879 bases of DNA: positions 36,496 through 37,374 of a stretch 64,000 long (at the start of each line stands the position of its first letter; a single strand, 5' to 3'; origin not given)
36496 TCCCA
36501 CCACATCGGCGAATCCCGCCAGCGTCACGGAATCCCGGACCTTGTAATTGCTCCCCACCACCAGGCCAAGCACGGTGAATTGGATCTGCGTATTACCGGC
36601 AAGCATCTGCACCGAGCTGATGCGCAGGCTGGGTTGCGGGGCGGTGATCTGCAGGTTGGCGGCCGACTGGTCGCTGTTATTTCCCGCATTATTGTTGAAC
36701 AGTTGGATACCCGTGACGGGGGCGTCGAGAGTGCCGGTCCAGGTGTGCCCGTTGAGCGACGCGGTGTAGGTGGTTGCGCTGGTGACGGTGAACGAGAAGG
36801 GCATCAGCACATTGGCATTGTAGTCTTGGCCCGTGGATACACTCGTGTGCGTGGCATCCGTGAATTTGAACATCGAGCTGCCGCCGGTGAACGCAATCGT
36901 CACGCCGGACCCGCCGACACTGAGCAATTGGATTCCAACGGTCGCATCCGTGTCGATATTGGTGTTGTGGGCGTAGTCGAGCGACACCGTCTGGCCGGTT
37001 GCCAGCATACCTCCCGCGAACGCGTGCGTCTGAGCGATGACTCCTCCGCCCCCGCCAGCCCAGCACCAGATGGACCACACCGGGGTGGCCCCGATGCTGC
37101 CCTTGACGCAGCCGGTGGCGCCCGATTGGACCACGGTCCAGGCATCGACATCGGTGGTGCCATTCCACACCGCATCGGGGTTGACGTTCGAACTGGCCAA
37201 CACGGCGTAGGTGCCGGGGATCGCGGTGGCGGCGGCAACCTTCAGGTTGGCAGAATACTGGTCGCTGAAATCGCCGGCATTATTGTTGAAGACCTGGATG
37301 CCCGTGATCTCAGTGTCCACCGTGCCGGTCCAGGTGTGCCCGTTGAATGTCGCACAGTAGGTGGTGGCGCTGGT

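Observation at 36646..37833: Unassigned ~195-aa domain with an invariant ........(Y/W)-poly-Gly motif, present as a tandem pair and fused to a GH16 enzyme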

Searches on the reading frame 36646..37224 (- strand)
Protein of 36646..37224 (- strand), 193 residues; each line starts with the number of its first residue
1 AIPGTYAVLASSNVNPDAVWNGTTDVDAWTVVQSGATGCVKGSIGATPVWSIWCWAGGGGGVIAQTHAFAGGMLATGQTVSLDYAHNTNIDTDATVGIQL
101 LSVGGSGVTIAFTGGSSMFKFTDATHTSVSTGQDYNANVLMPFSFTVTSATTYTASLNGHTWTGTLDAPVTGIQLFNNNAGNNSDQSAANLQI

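Call 6: find_homologous_proteins(query=window:36646-37224:-, max_evalue=0.001)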
Query window:36646-37224:-: 311 candidates shared short words with the query, none scored E <= 0.001.

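Call 10: search_solved_structures(query=A1, max_evalue=10, show_alignments=2)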
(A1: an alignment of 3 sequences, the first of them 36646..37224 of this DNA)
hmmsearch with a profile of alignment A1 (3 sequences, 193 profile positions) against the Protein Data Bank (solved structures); distinct sequences matched with E-value up to 10: 0.

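Call 11: find_related_loci(query=A1, collection=genome_contigs, flank=10000)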
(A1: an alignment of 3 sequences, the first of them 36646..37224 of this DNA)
Query A1 (193 aa) in genome_contigs; peptide patterns used: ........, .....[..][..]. (x = any residue, [..] = any of these).
35 stretches matched a pattern; 3 encode a relative of the query (tblastn E <= 1e-3); 3 distinct loci.
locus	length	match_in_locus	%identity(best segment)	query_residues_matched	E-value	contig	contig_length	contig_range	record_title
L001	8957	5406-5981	44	10-193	1e-36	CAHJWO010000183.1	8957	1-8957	PVC group bacterium isolate Lichen_MAGs_lobaria5 genome assembly, contig: NODE_8599_length_8957_cov_8.774550, whole geno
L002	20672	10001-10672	31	1-193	4e-19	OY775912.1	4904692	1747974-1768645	MAG: Anaerohalosphaeraceae bacterium isolate 978f9c3d-91dc-4e11-95ec-8fa255ba7f00 genome assembly, chromosome: 1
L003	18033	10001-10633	33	5-193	2e-21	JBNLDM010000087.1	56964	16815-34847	MAG: Pontiella sp. isolate C1C2.bin.5.orig k141_2670596, whole genome shotgun sequence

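Call 16: predict_structure(alignment_id=A1)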
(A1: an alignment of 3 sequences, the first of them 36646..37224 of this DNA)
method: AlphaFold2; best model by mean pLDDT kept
length: 193 residues; sequences in the alignment: 3
mean_pLDDT: 62.7   pTM: 0.67
mean pLDDT of the five models: 62.7, 61.0, 60.8, 59.5, 59.3
residues with pLDDT >= 90: 10; 70-90: 73; 50-70: 50; < 50: 60
segments of 3 or more residues with pLDDT < 50: 1-60
pLDDT, mean of each block of 10 residues (from residue 1): 30 34 31 31 39 44 64 79 71 76 75 76 83 66 88 88 88 73 57 63
secondary structure, 60 per line:
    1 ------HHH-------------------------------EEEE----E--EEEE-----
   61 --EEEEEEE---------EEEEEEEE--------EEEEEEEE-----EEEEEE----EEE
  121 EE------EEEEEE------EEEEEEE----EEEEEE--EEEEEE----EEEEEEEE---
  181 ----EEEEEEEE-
elements in order: E41-44 E52-55 E63-69 E79-86 E95-102 E108-113 E118-122 E129-134 E141-147 E152-157 E160-165 E170-177 E185-192

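Call 19: search_protein_representatives(alignment_id=A1)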
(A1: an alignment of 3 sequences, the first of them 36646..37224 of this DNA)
Query: 3 sequences, 193 profile positions. Proteins with E-value up to 0.001 (for the whole library): 81; up to 1e-10: 42; up to 1e-30: 3. The best 81 are listed.
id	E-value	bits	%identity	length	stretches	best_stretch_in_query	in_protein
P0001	1.3e-198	670.9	-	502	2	1-193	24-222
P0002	3.4e-37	144.2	-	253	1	1-192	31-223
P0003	1.7e-36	142.0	-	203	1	37-193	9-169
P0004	2.1e-30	122.1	-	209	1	26-192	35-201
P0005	3.9e-28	114.7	-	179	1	56-191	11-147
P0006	5.6e-28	114.2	-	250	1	11-192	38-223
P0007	9.4e-28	113.4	-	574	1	2-192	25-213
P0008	3.7e-27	111.5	-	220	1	3-181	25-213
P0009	6.4e-26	107.5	-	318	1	11-192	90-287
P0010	1.5e-24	103.0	-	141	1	87-191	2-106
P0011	5.3e-24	101.2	-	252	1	6-191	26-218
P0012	1.3e-22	96.7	-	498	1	1-191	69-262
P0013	1.4e-21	93.3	-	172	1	1-116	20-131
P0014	2.3e-21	92.6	-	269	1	5-193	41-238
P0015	1.3e-20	90.1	-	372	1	24-191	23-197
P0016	1.9e-20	89.6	-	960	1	2-191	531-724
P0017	8.3e-19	84.3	-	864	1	11-191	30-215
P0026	5.1e-17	78.4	-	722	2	10-156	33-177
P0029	9.6e-16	74.3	-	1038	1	2-191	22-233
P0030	7.8e-15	71.3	-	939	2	42-192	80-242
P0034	2.8e-13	66.2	-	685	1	5-191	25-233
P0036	1.4e-12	63.9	-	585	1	6-193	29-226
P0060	3.5e-06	43.1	-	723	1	25-186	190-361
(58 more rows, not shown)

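Call 26: search_solved_structures(query=A2, max_evalue=10, show_alignments=2)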
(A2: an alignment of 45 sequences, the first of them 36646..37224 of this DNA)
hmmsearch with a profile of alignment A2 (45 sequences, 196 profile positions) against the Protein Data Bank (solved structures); distinct sequences matched with E-value up to 10: 3.
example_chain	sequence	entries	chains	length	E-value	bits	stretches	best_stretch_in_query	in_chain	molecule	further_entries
6swh_C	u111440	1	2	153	0.064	16.4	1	24-124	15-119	Type-1 fimbrial protein, A chain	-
2aan_A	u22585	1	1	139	0.064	16.4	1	72-157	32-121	auracyanin A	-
3sqb_B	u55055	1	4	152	0.069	16.2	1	25-124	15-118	Type-1 fimbrial protein, A chain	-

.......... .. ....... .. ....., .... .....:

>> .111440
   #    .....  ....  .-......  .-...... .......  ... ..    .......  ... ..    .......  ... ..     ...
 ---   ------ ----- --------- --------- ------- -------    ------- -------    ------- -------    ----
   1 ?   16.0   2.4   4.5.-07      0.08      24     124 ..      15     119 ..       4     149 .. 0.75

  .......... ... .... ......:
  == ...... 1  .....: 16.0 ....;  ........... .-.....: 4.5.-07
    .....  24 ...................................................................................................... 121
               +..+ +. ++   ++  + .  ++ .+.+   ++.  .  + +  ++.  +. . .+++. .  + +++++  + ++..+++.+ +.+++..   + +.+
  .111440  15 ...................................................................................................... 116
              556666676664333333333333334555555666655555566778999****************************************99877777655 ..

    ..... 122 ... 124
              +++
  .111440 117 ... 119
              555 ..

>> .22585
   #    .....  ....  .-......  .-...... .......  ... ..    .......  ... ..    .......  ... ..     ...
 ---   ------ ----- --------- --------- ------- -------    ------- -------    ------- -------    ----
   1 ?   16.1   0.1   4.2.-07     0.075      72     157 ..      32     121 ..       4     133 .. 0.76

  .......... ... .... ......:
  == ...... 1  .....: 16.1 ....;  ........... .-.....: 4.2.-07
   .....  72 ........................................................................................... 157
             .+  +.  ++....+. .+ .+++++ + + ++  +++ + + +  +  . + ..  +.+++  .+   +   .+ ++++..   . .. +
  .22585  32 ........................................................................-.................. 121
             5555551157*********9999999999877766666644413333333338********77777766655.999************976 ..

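Call 27: search_protein_families(library=pfam, alignment_id=A2, max_evalue=1)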
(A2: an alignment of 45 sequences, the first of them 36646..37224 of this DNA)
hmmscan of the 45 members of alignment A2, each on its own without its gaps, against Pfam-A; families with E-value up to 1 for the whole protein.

A. member 1, window:36646-37224:- (193 aa): 0 families

B. families by the number of members that match (of 45 scanned): 9 families
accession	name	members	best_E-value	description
PF16409.10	DUF5017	1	0.0016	Domain of unknown function (DUF5017)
PF19812.4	DUF6295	1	0.011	Family of unknown function (DUF6295)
PF18790.7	KfrB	1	0.04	KfrB Domain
PF19672.4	DUF6175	1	0.053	Family of unknown function (DUF6175)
PF20458.3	DUF6711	1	0.074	Family of unknown function (DUF6711)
PF19714.4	DUF6209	1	0.075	Family of unknown function (DUF6209)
PF19078.6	Big_12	1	0.075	Bacterial Ig-like domain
PF18336.7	Tudor_FRX1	1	0.2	Fragile X messenger ribonucleoprotein 1, Tudor domain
PF07436.16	Curto_V3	1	0.25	Curtovirus V3 protein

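Call 28: find_homologous_proteins(query=A2, max_evalue=0.001)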
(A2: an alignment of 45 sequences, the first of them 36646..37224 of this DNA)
Query A2 (45 sequences) (193 aa, profile of the alignment): 64 proteins with E <= 0.001 among 8000 candidates.
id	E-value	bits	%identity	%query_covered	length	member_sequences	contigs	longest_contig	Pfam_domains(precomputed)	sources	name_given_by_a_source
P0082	1.6e-60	222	41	92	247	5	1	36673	-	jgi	jgi:hypothetical protein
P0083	1.7e-58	216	40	92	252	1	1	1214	-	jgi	jgi:hypothetical protein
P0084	3.1e-45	172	31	90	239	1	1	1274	-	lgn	-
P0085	6.7e-44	168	32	92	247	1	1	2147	-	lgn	-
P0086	3.6e-43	166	31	63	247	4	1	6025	-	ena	-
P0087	3.7e-43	166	32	92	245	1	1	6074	-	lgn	-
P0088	4.0e-43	166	31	63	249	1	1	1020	-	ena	-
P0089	4.1e-43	166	32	72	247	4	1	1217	-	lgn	-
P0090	7.2e-43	165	29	71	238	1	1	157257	-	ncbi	-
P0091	2.2e-42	163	33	63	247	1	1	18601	-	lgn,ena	-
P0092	2.3e-42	163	32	90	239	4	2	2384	-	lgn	-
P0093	3.2e-42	163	27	76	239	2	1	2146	-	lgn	-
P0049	5.6e-42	162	33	97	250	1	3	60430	-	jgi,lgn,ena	-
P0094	6.3e-42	162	32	90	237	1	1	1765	-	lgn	-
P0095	1.4e-41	161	33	72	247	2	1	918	-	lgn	-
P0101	5.2e-39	152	31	86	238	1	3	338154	-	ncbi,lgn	ncbi:MAG: PEP-CTERM sorting domain-containing protein [Opitutaceae bacterium]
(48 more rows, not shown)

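Call 31: find_encoding_contigs(protein=P0082, flank=10000, max_places=3)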
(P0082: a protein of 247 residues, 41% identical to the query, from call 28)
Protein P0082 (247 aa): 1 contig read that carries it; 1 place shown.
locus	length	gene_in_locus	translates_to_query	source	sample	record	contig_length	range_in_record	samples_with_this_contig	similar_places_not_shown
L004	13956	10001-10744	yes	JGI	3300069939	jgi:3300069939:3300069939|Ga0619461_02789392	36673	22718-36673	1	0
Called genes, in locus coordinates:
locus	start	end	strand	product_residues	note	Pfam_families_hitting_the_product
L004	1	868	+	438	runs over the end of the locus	PF01011:PQQ (faint), PF13360:PQQ_2, PF13570:Beta-prop_ACSF4 (weak)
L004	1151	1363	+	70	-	-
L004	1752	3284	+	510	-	PF00990:GGDEF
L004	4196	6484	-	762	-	PF02055:Glyco_hydro_30, PF02057:Glyco_hydro_59, PF17189:Glyco_hydro_30C, PF00404:Dockerin_1 (weak)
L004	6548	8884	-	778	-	PF04773:FecR (weak)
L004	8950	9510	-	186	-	PF04542:Sigma70_r2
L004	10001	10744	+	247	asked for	-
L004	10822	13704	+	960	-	PF13385:Laminin_G_3, PF00404:Dockerin_1 (faint)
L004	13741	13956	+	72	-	?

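Call 33: find_encoding_contigs(protein=P0101, flank=10000, max_places=2)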
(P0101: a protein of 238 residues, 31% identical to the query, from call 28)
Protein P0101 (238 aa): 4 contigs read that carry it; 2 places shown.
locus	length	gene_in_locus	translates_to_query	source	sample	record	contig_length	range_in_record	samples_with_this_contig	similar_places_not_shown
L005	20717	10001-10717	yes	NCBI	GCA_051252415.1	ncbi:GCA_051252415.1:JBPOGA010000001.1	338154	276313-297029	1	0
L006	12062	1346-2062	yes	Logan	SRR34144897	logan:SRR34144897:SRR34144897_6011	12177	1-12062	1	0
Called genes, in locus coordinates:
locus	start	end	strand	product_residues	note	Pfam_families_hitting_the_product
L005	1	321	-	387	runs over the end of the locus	PF00438:S-AdoMet_synt_N, PF02772:S-AdoMet_synt_M, PF02773:S-AdoMet_synt_C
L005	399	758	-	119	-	PF12802:MarR_2 (weak), PF13412:HTH_24 (weak)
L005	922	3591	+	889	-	PF00311:PEPcase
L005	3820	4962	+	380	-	PF10282:Lactonase, PF22494:choice_anch_I (faint)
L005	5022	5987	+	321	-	PF01636:APH, PF01633:Choline_kinase (faint)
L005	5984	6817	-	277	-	PF00481:PP2C (weak), PF13672:PP2C_2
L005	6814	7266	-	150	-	-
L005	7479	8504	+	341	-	PF03951:Gln-synt_N, PF00120:Gln-synt_C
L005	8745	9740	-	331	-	PF00962:A_deaminase, PF19326:AMP_deaminase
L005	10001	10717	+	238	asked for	-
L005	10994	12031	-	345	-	PF00356:LacI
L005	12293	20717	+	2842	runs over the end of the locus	PF00128:Alpha-amylase (weak)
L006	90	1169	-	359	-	PF00962:A_deaminase, PF19326:AMP_deaminase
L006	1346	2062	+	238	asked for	-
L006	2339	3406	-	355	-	PF00356:LacI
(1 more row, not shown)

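Call 35: search_protein_families(library=pfam, proteins=[P0007, P0012, P0016, P0017, P0026, P0029, P0030, P0034, P0036, P0060], max_evalue=0.01)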
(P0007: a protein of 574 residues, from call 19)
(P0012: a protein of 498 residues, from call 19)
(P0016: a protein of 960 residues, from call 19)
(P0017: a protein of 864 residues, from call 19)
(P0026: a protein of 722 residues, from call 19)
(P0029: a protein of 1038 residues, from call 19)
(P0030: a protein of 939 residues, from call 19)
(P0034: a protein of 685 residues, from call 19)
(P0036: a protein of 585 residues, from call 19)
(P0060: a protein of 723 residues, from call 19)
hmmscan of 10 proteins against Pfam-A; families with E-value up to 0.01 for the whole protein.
P0007 (574 aa): 0 families

P0012 (498 aa): 1 family
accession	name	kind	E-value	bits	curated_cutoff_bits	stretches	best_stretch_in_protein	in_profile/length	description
PF07589.16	PEP-CTERM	-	3.4e-07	30.5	20.7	1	23-47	2-24/24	PEP-CTERM motif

P0016 (960 aa): 3 families
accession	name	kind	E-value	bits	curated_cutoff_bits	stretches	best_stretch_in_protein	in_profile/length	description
PF13385.13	Laminin_G_3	-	3.1e-17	63.6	27.6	1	86-267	3-151/151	Concanavalin A-like lectin/glucanases superfamily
PF00404.24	Dockerin_1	-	1.9e-07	31.6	22.9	1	409-459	2-50/57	Dockerin type I domain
PF07589.16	PEP-CTERM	-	0.0001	22.7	20.7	0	482-498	2-19/24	PEP-CTERM motif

P0017 (864 aa): 2 families
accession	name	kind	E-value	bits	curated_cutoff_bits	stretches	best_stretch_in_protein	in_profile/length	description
PF00933.27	Glyco_hydro_3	-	6e-65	220.2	27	1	260-569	1-314/316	Glycosyl hydrolase family 3 N terminal domain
PF01915.27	Glyco_hydro_3_C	-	1.2e-49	169.4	31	1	610-845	2-200/200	Glycosyl hydrolase family 3 C-terminal domain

P0026 (722 aa): 2 families
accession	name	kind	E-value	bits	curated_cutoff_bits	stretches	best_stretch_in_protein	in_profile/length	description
PF13385.13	Laminin_G_3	-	1.4e-14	54.9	27.6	1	513-674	12-151/151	Concanavalin A-like lectin/glucanases superfamily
PF13927.12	Ig_3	-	0.00033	21.5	30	1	359-438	1-78/78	Immunoglobulin domain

P0029 (1038 aa): 0 families

P0030 (939 aa): 0 families

P0034 (685 aa): 1 family
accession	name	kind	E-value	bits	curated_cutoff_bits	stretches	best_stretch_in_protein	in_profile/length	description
PF00150.24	Cellulase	-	2.8e-29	102.9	23.5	1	381-633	17-270/272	Cellulase (glycosyl hydrolase family 5)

P0036 (585 aa): 0 families

P0060 (723 aa): 2 families
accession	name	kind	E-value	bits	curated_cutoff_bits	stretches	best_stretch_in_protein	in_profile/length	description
PF11617.13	Cu-binding_MopE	-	1.8e-42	143.7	27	4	546-575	1-30/30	Putative metal-binding motif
PF00932.25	LTD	-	2.5e-11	44.4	34.3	1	2-94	9-74/109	Lamin Tail Domain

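Call 36: predict_structure(alignment_id=A3)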
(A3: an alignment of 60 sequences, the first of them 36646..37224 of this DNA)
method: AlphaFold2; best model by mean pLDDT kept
length: 193 residues; sequences in the alignment: 60
mean_pLDDT: 85.9   pTM: 0.84
mean pLDDT of the five models: 85.9, 85.1, 84.7, 84.3, 82.9
residues with pLDDT >= 90: 119; 70-90: 43; 50-70: 15; < 50: 16
segments of 3 or more residues with pLDDT < 50: 1-3, 12-15, 18-26
pLDDT, mean of each block of 10 residues (from residue 1): 60 47 52 90 88 78 90 92 93 95 85 96 97 95 97 98 96 94 89 88
secondary structure, 60 per line:
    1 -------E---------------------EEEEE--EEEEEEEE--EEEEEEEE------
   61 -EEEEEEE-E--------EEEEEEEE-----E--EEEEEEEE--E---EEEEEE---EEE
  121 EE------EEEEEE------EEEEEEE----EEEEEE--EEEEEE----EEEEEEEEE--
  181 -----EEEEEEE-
elements in order: E30-34 E37-44 E47-54 E62-68 E79-86 E95-102 E109-114 E118-122 E129-134 E141-147 E152-157 E160-165 E170-178 E186-192

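Call 38: fold_search(model_id=the predicted structure, library=pdb)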
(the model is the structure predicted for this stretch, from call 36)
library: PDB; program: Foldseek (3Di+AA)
matches with E <= 10: 1260; with E <= 0.001: 26
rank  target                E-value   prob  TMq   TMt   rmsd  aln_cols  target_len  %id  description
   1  1uai                  5.3e-05  1.00  0.52  0.46   5.1       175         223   15  Crystal Structure of the Alginate Lyase from Corynebacterium sp. (released 2004-07-27)
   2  5zqi                  5.9e-05  1.00  0.53  0.49   7.7       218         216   10  Alginate lyase AlgAT5 from Polysaccharide Lyase family 7 (released 2019-04-24)
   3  7ce2_A                6.9e-05  1.00  0.50  0.27   6.9       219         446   14  The Crystal structure of TeNT Hc complexed with neutralizing antibody (released 2021-04-07)
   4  2w68_B                1.1e-04  1.00  0.52  0.52   5.8       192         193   14  ENHANCING THE RECEPTOR AFFINITY OF THE SIALIC ACID-BINDING DOMAIN OF VIBRIO CHOLERAE SIALIDASE THROUGH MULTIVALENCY (released 2008-12-30)
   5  2w68_A                1.3e-04  1.00  0.34  0.33  12.7       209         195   13  ENHANCING THE RECEPTOR AFFINITY OF THE SIALIC ACID-BINDING DOMAIN OF VIBRIO CHOLERAE SIALIDASE THROUGH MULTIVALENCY (released 2008-12-30)
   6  6yp6                  1.4e-04  1.00  0.57  0.52   6.6       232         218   12  Structural annotation of the conserved carbohydrate esterase vb_24B_21 from Shiga toxin-encoding bacteriophage phi24B (released 2020-09-16)
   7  9fyq_C                1.5e-04  1.00  0.50  0.28   6.5       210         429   13  Cryo-EM structure of native SV2A in complex with TeNT-Hc, gangliosides and Pro-Macrobody 5 (released 2025-05-21)
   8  3zyp                  2.8e-04  1.00  0.64  0.57   4.6       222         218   12  Cellulose induced protein, Cip1 (released 2012-09-12)
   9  7smh_C                3.1e-04  1.00  0.50  0.40   6.6       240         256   12  Structure of SASG A-domain (residues 163-419) from Staphylococcus aureus (released 2022-11-02)
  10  5w6h_A                3.1e-04  1.00  0.42  0.15   6.2       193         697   11  Crystal structure of Bacteriophage CBA120 tailspike protein 4 enzymatically active domain (TSP4dN, orf213) (released 2018-10-24)
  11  5mqr                  3.6e-04  1.00  0.53  0.11   7.0       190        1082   10  Sialidase BT_1020 (released 2017-03-22)
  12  8pc8_A                4.0e-04  1.00  0.46  0.39  10.3       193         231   14  Crystal structure of Paradendryphiella salina PL7C alginate lyase soaked with hexamannuronic acid (released 2023-07-12)
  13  9qc7_B                4.2e-04  1.00  0.50  0.11   5.1       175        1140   14  BoNT-NTNH complex from Clostridium botulinum Serotype B1 (released 2025-09-10)
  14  2w68_C                4.6e-04  1.00  0.50  0.50   6.1       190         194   14  ENHANCING THE RECEPTOR AFFINITY OF THE SIALIC ACID-BINDING DOMAIN OF VIBRIO CHOLERAE SIALIDASE THROUGH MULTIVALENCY (released 2008-12-30)
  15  3pow                  5.4e-04  1.00  0.52  0.43   5.7       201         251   12  Crystal structure of the globular domain of human calreticulin (released 2011-03-09)
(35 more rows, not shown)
